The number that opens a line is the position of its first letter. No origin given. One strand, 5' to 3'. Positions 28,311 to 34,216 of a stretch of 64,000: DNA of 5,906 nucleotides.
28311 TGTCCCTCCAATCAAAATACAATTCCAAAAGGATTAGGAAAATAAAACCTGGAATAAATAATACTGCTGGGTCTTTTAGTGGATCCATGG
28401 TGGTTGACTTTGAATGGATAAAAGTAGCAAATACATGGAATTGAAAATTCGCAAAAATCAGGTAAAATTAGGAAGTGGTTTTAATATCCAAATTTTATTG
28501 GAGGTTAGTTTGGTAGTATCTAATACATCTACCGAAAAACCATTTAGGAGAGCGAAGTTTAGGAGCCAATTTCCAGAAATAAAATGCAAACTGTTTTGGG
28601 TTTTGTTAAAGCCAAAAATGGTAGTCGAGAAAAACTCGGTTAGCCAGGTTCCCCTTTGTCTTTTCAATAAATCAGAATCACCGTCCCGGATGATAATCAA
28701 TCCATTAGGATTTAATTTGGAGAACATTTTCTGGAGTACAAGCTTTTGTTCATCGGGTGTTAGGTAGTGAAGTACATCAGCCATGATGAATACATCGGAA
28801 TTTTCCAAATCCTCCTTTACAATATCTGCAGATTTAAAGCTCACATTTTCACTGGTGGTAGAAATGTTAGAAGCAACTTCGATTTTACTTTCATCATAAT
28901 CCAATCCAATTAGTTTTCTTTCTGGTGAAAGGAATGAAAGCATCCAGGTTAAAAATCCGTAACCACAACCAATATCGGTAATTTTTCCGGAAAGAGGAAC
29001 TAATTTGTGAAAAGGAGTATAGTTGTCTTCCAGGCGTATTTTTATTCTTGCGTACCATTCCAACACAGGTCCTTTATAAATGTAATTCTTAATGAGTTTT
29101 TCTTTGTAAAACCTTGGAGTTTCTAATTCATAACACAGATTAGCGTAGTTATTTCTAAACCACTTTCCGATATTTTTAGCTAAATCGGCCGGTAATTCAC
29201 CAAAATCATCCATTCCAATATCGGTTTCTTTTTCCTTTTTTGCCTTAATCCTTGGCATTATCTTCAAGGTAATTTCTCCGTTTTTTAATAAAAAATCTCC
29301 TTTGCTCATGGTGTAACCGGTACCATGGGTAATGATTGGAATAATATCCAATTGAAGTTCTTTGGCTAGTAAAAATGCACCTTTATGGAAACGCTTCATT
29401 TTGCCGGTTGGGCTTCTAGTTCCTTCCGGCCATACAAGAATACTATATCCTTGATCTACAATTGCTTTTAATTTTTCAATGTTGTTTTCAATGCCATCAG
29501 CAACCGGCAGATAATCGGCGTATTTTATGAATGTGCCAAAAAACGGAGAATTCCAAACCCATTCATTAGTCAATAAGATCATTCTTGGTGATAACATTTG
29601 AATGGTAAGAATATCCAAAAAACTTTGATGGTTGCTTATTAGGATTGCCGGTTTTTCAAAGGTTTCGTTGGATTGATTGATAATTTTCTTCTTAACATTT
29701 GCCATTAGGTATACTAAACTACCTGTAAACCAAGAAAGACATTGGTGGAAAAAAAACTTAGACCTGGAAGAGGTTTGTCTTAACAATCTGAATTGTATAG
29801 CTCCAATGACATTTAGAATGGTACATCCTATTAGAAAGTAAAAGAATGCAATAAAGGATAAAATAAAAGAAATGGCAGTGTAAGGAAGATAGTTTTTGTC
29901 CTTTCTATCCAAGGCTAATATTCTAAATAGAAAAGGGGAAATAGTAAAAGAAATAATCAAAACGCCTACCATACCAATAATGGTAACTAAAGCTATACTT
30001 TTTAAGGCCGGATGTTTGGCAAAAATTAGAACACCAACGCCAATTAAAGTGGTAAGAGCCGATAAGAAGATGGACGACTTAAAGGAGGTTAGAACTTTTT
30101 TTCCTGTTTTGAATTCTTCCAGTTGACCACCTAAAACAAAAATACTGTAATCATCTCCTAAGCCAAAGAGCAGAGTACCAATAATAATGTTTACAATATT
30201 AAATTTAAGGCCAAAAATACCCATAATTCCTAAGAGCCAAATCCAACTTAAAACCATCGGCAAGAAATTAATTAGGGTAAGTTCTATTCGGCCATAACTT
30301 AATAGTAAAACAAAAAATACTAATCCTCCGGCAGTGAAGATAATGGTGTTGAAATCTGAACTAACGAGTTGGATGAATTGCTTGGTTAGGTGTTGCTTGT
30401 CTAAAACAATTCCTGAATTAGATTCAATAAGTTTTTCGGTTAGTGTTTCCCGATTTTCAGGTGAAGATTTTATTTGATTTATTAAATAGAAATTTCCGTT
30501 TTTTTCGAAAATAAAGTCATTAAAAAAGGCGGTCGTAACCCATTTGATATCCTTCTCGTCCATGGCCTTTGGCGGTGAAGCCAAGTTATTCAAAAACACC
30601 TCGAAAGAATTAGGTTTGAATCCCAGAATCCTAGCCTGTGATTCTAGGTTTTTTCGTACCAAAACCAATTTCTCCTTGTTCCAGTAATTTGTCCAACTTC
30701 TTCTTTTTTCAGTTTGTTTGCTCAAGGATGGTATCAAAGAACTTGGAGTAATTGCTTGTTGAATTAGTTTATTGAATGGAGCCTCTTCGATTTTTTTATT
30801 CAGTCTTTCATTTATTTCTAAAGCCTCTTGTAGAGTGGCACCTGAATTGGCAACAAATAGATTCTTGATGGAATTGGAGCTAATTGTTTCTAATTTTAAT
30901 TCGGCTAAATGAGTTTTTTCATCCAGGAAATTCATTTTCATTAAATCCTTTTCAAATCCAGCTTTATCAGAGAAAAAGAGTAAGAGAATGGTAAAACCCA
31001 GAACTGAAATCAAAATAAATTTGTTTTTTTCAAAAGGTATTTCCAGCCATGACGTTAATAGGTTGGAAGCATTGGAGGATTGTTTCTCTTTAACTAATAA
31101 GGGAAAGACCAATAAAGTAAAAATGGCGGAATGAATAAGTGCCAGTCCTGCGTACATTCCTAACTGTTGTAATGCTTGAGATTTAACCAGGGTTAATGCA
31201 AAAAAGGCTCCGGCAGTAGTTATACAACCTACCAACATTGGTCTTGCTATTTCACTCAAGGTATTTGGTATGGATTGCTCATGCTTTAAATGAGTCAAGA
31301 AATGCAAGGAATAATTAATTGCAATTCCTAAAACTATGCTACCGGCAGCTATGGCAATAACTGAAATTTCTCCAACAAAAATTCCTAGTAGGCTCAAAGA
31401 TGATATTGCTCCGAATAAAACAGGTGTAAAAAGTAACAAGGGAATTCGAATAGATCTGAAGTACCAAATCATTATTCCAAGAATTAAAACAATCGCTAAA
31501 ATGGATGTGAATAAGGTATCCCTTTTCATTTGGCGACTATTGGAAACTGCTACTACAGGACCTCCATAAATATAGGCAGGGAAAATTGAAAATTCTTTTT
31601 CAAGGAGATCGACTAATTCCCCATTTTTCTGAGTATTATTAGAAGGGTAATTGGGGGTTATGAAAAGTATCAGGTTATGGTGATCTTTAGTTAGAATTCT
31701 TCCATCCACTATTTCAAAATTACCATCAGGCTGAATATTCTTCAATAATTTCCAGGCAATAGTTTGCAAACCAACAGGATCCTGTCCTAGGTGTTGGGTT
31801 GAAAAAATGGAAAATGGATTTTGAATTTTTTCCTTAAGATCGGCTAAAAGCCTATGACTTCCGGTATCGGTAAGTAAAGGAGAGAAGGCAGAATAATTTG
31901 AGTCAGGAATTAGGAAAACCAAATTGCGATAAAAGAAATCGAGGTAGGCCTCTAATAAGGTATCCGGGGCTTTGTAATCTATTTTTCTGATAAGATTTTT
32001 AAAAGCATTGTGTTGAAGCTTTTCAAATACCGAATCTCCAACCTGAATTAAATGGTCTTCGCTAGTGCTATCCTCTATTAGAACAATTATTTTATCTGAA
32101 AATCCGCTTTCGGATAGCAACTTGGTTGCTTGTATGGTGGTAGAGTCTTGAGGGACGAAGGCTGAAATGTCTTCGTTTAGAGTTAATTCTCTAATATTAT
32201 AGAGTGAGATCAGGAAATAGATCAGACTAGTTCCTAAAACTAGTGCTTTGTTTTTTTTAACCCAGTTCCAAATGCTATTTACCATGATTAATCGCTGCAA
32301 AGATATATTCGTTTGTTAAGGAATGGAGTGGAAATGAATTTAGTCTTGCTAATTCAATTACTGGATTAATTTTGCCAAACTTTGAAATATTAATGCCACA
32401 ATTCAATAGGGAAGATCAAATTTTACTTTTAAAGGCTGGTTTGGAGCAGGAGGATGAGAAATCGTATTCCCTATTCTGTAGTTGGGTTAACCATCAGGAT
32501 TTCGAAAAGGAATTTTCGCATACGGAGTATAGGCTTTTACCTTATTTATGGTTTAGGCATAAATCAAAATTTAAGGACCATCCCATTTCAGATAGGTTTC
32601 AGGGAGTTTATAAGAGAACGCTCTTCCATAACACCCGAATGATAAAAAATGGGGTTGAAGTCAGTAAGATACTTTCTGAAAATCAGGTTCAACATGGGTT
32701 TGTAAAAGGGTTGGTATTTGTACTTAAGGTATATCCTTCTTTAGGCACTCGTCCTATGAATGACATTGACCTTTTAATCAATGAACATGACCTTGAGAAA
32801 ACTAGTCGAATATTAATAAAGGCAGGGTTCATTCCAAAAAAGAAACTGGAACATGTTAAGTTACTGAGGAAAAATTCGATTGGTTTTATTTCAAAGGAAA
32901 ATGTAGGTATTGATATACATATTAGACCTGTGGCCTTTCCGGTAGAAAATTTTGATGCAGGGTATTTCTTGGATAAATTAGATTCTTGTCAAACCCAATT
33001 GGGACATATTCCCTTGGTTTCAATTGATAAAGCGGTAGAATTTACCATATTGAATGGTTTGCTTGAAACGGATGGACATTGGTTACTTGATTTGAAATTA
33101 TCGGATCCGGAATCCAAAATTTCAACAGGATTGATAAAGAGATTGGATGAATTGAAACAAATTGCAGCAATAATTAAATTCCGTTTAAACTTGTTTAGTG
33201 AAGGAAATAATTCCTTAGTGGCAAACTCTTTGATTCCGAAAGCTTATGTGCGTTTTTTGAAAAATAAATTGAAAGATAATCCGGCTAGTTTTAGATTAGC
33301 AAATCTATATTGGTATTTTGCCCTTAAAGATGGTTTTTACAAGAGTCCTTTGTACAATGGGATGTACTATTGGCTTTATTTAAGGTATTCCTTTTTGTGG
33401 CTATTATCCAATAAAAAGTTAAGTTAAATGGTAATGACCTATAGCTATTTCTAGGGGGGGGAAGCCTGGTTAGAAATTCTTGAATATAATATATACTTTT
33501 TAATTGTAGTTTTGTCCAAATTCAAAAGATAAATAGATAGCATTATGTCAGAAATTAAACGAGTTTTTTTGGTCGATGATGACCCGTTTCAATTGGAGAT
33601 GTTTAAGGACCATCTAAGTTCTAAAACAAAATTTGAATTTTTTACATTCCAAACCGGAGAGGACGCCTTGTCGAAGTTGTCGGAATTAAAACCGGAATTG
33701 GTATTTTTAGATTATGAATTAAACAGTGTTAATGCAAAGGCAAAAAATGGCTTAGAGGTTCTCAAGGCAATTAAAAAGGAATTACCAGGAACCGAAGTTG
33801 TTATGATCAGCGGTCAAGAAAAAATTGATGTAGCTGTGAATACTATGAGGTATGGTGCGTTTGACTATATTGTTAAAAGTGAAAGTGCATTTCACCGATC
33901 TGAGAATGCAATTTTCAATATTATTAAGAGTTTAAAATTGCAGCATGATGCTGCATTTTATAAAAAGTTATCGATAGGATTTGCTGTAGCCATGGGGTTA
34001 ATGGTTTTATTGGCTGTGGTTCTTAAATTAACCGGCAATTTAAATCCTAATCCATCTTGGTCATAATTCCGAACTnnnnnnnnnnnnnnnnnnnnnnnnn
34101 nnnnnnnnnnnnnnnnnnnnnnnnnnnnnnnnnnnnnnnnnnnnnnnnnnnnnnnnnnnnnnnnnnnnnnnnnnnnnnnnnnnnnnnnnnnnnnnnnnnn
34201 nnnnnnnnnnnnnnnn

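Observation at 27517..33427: A single 1280-aa ORF fuses an MMPL-type exporter, a PlsC-type acyltransferase and a SAM methyltransferase, in an operon with a fatty acid hydroxylase-family enzyme and divergent from a PF14907-like nucleotidyltransferase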

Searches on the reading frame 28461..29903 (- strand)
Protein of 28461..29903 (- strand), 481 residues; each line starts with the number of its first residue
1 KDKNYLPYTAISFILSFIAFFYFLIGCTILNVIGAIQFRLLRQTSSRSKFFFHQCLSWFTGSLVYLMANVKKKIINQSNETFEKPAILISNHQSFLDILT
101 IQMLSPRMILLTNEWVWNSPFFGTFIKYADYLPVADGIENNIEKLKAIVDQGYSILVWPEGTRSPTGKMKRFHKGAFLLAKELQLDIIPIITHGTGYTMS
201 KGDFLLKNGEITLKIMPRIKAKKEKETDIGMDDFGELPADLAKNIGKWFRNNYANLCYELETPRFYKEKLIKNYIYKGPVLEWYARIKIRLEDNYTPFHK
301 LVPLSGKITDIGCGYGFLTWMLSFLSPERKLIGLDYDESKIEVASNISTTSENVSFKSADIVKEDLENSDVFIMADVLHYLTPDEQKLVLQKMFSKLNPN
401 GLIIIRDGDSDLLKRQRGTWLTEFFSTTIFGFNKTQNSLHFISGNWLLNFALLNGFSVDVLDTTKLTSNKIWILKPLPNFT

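Call 44: search_protein_representatives(protein=window:28461-29903:-)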
Query: 481 residues. Proteins with E-value up to 0.001 (for the whole library): 15186; up to 1e-10: 2407; up to 1e-30: 535. The best 150 are listed.
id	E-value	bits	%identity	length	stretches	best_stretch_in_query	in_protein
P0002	2.2e-280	946.4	85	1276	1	1-480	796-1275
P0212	3.9e-151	520.2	50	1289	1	5-475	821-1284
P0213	5.0e-148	509.9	50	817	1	5-475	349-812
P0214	8.7e-146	502.5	49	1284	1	2-475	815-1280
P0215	2.2e-144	497.9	50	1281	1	2-475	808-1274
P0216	3.3e-140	484.2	50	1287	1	4-474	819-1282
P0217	1.4e-138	478.8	49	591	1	4-476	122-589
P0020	1.3e-137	475.6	49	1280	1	2-473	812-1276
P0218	1.3e-137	475.6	48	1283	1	4-474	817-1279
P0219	6.0e-137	473.4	47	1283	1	6-475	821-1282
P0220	9.6e-137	472.7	48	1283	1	2-475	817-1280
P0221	5.1e-136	470.3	48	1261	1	3-474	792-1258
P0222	7.1e-136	469.9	49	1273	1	1-477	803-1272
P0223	7.6e-136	469.8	49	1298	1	2-475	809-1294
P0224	5.4e-133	460.4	48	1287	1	2-477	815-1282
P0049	2.6e-130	451.5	44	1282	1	3-475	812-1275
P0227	6.4e-129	446.9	45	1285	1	5-475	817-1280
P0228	1.9e-128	445.3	47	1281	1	6-476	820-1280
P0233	3.3e-126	438.0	45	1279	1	4-474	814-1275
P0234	3.2e-125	434.7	46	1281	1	1-475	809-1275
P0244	2.5e-122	425.2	46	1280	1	3-474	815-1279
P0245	3.0e-122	424.9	43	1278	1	2-474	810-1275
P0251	1.1e-119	416.5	43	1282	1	5-475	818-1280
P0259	7.0e-116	403.9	41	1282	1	1-474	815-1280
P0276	1.9e-113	395.9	42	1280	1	3-474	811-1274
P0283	2.6e-112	392.2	42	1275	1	3-475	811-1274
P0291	8.1e-110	383.9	42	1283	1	6-476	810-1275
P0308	5.4e-105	368.0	41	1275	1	5-475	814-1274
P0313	2.9e-104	365.6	39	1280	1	3-474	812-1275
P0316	5.5e-104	364.7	40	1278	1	6-475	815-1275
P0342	1.1e-98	347.3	40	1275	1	4-462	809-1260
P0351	8.1e-96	337.8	37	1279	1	4-475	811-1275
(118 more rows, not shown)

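Call 59: predict_structure(alignment_id=A2)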
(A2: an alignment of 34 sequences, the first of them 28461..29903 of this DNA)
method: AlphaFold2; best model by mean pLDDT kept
length: 481 residues; sequences in the alignment: 34
mean_pLDDT: 90.1   pTM: 0.86
mean pLDDT of the five models: 90.1, 89.8, 88.5, 87.1, 86.8
residues with pLDDT >= 90: 323; 70-90: 139; 50-70: 16; < 50: 3
segments of 3 or more residues with pLDDT < 50: none
pLDDT, mean of each block of 10 residues (from residue 1): 68 89 92 93 90 95 91 93 94 89 94 84 85 75 90 86 62 86 95 88 82 96 91 93 93 93 92 85 91 93 97 96 95 96 90 94 96 95 97 96 96 90 84 85 96 97 90 90 49
secondary structure, 60 per line:
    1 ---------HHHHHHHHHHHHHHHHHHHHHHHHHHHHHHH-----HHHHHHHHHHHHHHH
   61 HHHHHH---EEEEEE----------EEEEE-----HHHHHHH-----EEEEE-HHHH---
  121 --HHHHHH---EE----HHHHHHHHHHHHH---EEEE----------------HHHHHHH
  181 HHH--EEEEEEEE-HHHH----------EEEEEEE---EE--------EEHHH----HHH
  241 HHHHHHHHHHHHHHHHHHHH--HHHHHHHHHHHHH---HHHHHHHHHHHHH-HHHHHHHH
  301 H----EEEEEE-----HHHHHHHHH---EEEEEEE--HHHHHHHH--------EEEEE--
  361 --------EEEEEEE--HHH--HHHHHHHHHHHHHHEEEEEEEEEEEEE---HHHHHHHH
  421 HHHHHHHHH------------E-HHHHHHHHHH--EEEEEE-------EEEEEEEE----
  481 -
elements in order: H10-40 H46-66 E70-75 E86-90 H96-102 E108-112 H114-117 H123-128 H138-150 E154-157 H174-183 E186-193 H195-198 E209-215 H238-260 H263-275 H279-291 H293-301 E306-311 H317-325 E329-335 H338-345 E354-358 E369-375 H383-396 E397-409 H413-429 H444-453 E456-461 E469-476

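Call 61: fold_search(model_id=the predicted structure, library=pdb)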
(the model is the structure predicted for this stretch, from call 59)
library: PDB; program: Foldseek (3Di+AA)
matches with E <= 10: 1878; with E <= 0.001: 1404
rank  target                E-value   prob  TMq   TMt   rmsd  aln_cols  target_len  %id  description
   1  3dtn_A                1.3e-12  1.00  0.34  0.69   5.2       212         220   21  Crystal structure of putative Methyltransferase-MM_2633 from Methanosarcina mazei . (released 2008-09-09)
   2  3dtn_B                7.0e-12  1.00  0.31  0.67   5.8       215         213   21  Crystal structure of putative Methyltransferase-MM_2633 from Methanosarcina mazei . (released 2008-09-09)
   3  5f8e_C                5.8e-11  1.00  0.32  0.42  10.5       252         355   16  Rv2258c-SAH (released 2016-06-29)
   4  5f8c_A                9.6e-11  1.00  0.30  0.40  11.6       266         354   15  Rv2258c-unbound (released 2016-06-29)
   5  5kym_A                1.2e-10  1.00  0.41  0.78   4.0       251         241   21  Crystal Structure of the 1-acyl-sn-glycerophosphate (LPA) acyltransferase, PlsC, from Thermotoga maritima (released 2017-07-26)
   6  5kym_B                1.2e-10  1.00  0.40  0.77   4.0       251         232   21  Crystal Structure of the 1-acyl-sn-glycerophosphate (LPA) acyltransferase, PlsC, from Thermotoga maritima (released 2017-07-26)
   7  9fcu_A                2.0e-10  1.00  0.31  0.67   3.2       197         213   16  CysG(N-16)-H121A mutant in complex with SAH from Kitasatospora cystarginea (released 2024-08-21)
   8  3l8d                  2.0e-10  1.00  0.30  0.67   4.8       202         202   18  Crystal structure of methyltransferase from Bacillus Thuringiensis (released 2010-01-12)
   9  8tjj_D                2.3e-10  1.00  0.31  0.44   3.9       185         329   16  SAM-dependent methyltransferase RedM bound to SAM (released 2023-12-13)
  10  5f8c_B                2.3e-10  1.00  0.31  0.40  10.8       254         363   16  Rv2258c-unbound (released 2016-06-29)
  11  5f8e_A                2.6e-10  1.00  0.31  0.40   4.3       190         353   18  Rv2258c-SAH (released 2016-06-29)
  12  9fd3                  3.1e-10  1.00  0.33  0.70   5.4       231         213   15  CysG(N-16)-D190N mutant in complex with SAH from Kitasatospora cystarginea (released 2024-08-21)
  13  8rxg                  3.7e-10  1.00  0.30  0.42   4.0       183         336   19  Crystal structure of alpha-keto C-methyl transferase SgvM bound to SAM (released 2024-07-24)
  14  8ftv                  4.1e-10  1.00  0.29  0.41   4.0       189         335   18  SgvM methyltransferase triple variant (M144V/F329V/T331A) with SAH and 2-oxo-4-phenylbutanoic acid (released 2023-11-01)
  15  3mcz_A                4.3e-10  1.00  0.32  0.43   4.2       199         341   16  The Structure of an O-methyltransferase family protein from Burkholderia thailandensis. (released 2010-05-26)
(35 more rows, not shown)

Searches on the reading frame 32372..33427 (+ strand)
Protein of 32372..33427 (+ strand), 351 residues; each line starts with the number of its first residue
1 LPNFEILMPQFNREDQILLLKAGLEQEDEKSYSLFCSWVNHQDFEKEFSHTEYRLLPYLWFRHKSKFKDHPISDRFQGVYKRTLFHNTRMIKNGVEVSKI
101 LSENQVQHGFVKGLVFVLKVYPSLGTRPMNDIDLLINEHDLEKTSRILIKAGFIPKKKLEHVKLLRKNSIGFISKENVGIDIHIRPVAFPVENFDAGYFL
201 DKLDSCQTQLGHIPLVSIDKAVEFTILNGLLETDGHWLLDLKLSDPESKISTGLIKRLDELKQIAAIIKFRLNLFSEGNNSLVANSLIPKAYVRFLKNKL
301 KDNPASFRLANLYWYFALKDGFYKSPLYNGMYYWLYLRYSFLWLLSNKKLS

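Call 6: search_protein_families(library=pfam, proteins=[window:32372-33427:+], max_evalue=0.01)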
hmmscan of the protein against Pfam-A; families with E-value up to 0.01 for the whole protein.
window:32372-33427:+ (351 aa): 1 family
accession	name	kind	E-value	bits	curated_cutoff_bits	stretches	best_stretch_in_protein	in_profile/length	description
PF14907.12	NTP_transf_5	-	4.9e-19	69.3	31.2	1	54-229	16-191/249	Uncharacterised nucleotidyltransferase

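Call 7: search_protein_families(library=ncbifam, proteins=[window:32372-33427:+], max_evalue=0.01)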
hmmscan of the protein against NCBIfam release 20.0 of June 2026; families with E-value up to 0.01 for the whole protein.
window:32372-33427:+ (351 aa): 0 families

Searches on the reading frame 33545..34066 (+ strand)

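Call 6: search_protein_families(library=pfam, proteins=[window:33545-34066:+], max_evalue=0.01)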
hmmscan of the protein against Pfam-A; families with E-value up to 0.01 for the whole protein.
window:33545-34066:+ (173 aa): 2 families
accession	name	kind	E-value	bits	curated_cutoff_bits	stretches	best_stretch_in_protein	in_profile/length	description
PF00072.30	Response_reg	-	2.3e-19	70.1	30.2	1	7-113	1-101/111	Response regulator receiver domain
PF20274.4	cREC_REC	-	0.0082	17.2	27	0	30-80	13-60/88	Cyclic-phosphate processing Receiver domain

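Call 7: search_protein_families(library=ncbifam, proteins=[window:33545-34066:+], max_evalue=0.01)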
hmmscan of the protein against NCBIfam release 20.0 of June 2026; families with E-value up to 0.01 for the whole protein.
window:33545-34066:+ (173 aa): 60 families (the best 25 are shown)
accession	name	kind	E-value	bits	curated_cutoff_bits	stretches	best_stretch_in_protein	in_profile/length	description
NF001965.0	PRK00742.1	subfamily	1.1e-13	51.1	293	1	6-125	5-121/357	chemotaxis-specific protein-glutamate methyltransferase CheB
NF041946.1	LuxO_transreg_Vib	equivalog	1.2e-13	50.7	800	1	30-130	21-115/463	quorum-sensing sigma-54 dependent transcriptional regulator LuxO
NF051870.1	NAssimRespRegNtrX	equivalog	2.6e-13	49.7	600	1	7-112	4-105/452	nitrogen assimilation response regulator NtrX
NF008469.0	PRK11361.1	equivalog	2.2e-12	46.4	714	1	1-112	1-106/461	acetoacetate metabolism transcriptional regulator AtoC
NF040689.1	MtrAB_MtrA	equivalog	7.9e-11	41.7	300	1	7-112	1-99/219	MtrAB system response regulator MtrA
NF007935.0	PRK10651.1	equivalog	8.6e-11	41.4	250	1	3-112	5-110/216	two-component system response regulator NarL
TIGR02154.1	PhoB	equivalog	1.7e-10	40.6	296.2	1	5-114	3-108/226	phosphate regulon transcriptional regulator PhoB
NF033791.1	ActR_PrrA_rreg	equivalog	1.8e-10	41.1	250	1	7-115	4-106/173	ActR/PrrA/RegA family redox response regulator transcription factor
TIGR01818.1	ntrC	equivalog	3.1e-10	39.5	558.6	1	7-111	1-99/463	nitrogen regulation protein NR(I)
NF006900.1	PRK09390.1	equivalog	3.3e-10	39.9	255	1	1-112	1-106/203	response regulator FixJ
NF007969.0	PRK10693.1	equivalog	3.5e-10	39.4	329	1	5-128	8-125/337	two-component system response regulator RssB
NF047466.1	hybrid_RR_LvrB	exception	4.3e-10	39.3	500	1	1-112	1-107/377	hybrid histidine kinase/response regulator LvrB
NF045505.1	RR_RssB_Pseudo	equivalog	4.3e-10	39.2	700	1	6-140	7-135/394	two-component system response regulator RssB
TIGR02915.1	PEP_resp_reg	equivalog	6.1e-10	38.5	502.6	1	9-111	3-102/445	PEP-CTERM-box response regulator transcription factor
NF008176.1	PRK10923.1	equivalog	9.6e-10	37.6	620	1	6-112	5-105/469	nitrogen regulation protein NR(I)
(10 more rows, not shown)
